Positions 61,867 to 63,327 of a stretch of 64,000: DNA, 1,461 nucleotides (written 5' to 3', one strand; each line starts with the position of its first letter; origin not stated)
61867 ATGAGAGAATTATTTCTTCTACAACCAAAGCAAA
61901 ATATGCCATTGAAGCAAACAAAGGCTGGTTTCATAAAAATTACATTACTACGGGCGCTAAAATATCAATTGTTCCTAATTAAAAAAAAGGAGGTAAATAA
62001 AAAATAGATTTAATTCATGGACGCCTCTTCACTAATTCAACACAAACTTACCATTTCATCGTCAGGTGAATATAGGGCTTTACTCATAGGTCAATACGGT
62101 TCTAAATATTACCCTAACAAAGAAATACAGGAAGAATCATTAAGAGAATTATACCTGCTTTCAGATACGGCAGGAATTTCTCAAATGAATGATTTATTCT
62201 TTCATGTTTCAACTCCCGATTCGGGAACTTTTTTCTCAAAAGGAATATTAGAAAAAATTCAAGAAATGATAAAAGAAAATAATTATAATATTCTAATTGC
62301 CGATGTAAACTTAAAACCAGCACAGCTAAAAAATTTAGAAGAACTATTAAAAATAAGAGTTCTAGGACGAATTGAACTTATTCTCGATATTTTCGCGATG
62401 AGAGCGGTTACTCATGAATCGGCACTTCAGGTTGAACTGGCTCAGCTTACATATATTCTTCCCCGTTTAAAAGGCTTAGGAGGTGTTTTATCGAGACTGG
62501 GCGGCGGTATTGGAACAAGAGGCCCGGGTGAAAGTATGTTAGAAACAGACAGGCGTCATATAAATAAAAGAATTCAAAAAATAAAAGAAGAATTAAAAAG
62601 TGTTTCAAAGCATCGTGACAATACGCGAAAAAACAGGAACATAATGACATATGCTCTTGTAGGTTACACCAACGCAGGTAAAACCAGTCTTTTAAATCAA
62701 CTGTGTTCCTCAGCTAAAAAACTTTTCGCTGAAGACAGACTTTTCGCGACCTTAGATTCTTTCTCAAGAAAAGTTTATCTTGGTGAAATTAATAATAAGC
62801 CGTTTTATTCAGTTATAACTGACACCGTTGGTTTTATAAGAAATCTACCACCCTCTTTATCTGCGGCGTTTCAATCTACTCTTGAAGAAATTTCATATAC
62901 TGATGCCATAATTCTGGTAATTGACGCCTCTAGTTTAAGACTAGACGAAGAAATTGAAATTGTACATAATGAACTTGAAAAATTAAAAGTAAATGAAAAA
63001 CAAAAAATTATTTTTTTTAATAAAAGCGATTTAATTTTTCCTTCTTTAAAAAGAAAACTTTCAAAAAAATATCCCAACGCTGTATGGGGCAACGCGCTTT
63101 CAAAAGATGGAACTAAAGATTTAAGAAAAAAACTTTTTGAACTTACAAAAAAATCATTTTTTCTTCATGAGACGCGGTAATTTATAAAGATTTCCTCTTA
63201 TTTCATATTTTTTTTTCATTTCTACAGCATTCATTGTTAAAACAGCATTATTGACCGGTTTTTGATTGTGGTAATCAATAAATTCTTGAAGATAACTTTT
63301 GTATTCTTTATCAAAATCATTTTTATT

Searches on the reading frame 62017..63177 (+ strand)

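Call 51: search_protein_families(library=pfam, proteins=[window:62017-63177:+], max_evalue=0.00001)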
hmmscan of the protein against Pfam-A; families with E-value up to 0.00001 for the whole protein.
window:62017-63177:+ (387 aa): 3 families
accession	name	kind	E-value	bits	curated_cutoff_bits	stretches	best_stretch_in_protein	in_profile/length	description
PF16360.10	GTP-bdg_M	-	1.8e-31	108.9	29.5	1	129-207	1-79/79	GTP-binding GTPase Middle Region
PF13167.11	GTP-bdg_N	-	4.3e-23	82.2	25.4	1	39-127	1-89/89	GTP-binding GTPase N-terminal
PF01926.29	MMR_HSR1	-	2e-16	60.6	21.9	1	212-336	2-113/113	50S ribosome-binding GTPase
